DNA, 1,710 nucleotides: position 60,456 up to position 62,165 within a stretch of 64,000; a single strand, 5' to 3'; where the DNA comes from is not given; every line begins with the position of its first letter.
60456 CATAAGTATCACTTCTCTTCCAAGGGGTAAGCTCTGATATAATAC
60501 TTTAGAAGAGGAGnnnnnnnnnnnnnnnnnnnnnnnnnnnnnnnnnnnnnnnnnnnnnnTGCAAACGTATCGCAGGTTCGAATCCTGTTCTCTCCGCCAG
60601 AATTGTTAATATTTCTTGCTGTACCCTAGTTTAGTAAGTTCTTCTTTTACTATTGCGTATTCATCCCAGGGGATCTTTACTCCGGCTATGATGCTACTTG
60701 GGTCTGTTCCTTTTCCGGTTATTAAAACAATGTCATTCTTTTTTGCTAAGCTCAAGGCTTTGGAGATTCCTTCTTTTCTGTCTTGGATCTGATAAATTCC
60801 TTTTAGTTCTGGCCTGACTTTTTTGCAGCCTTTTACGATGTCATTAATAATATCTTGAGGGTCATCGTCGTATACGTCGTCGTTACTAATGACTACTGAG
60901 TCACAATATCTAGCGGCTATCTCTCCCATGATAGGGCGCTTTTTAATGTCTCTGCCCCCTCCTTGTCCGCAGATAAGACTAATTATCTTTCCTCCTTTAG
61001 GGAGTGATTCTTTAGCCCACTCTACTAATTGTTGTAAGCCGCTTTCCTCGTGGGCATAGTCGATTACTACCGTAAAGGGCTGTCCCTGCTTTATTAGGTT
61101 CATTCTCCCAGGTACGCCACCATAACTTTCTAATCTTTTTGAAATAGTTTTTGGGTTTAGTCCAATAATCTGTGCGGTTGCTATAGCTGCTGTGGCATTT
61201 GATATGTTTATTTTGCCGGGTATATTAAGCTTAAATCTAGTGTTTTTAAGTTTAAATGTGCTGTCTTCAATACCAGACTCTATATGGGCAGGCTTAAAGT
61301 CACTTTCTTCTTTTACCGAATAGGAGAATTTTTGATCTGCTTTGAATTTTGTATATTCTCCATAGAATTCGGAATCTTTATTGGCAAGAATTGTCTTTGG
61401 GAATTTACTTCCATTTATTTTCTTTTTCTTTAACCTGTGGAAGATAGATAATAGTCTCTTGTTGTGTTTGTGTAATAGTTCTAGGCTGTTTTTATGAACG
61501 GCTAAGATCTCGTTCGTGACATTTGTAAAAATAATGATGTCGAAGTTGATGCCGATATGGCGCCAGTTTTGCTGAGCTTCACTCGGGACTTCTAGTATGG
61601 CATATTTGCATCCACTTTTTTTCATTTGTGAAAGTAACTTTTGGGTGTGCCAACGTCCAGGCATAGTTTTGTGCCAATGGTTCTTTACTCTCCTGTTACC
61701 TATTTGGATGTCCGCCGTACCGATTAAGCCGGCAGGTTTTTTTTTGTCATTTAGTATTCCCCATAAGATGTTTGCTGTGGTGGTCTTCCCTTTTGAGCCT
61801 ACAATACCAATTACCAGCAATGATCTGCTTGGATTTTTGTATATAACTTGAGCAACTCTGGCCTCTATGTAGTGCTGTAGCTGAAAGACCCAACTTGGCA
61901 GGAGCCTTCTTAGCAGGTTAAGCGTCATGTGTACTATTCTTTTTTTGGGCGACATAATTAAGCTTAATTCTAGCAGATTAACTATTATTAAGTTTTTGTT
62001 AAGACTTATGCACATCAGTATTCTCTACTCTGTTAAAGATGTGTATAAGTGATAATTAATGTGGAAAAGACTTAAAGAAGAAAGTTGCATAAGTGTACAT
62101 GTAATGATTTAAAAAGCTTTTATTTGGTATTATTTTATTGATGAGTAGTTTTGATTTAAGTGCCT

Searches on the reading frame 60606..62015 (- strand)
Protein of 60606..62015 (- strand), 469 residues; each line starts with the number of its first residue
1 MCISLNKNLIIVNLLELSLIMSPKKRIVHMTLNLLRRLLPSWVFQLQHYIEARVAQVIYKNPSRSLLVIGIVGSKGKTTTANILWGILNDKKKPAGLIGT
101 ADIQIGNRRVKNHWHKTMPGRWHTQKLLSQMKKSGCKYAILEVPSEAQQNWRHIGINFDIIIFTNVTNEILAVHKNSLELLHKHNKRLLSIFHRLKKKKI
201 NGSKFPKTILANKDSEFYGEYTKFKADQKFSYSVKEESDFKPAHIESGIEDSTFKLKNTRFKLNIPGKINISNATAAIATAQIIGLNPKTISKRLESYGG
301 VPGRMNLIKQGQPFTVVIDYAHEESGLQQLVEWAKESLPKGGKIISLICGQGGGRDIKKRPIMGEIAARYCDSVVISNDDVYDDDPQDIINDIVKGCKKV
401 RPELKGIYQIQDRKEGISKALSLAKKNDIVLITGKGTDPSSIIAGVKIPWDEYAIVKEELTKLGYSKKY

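Call 6: search_protein_families(library=pfam, proteins=[window:60606-62015:-], max_evalue=0.01)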
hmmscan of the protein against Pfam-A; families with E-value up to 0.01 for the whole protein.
window:60606-62015:- (469 aa): 2 families
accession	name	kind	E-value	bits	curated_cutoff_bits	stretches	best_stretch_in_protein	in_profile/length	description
PF08245.18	Mur_ligase_M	-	8e-25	88.4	24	1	72-281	2-200/200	Mur ligase middle domain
PF02875.26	Mur_ligase_C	-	5.5e-23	82.6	28.4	1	303-436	1-127/127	Mur ligase, glutamate ligase domain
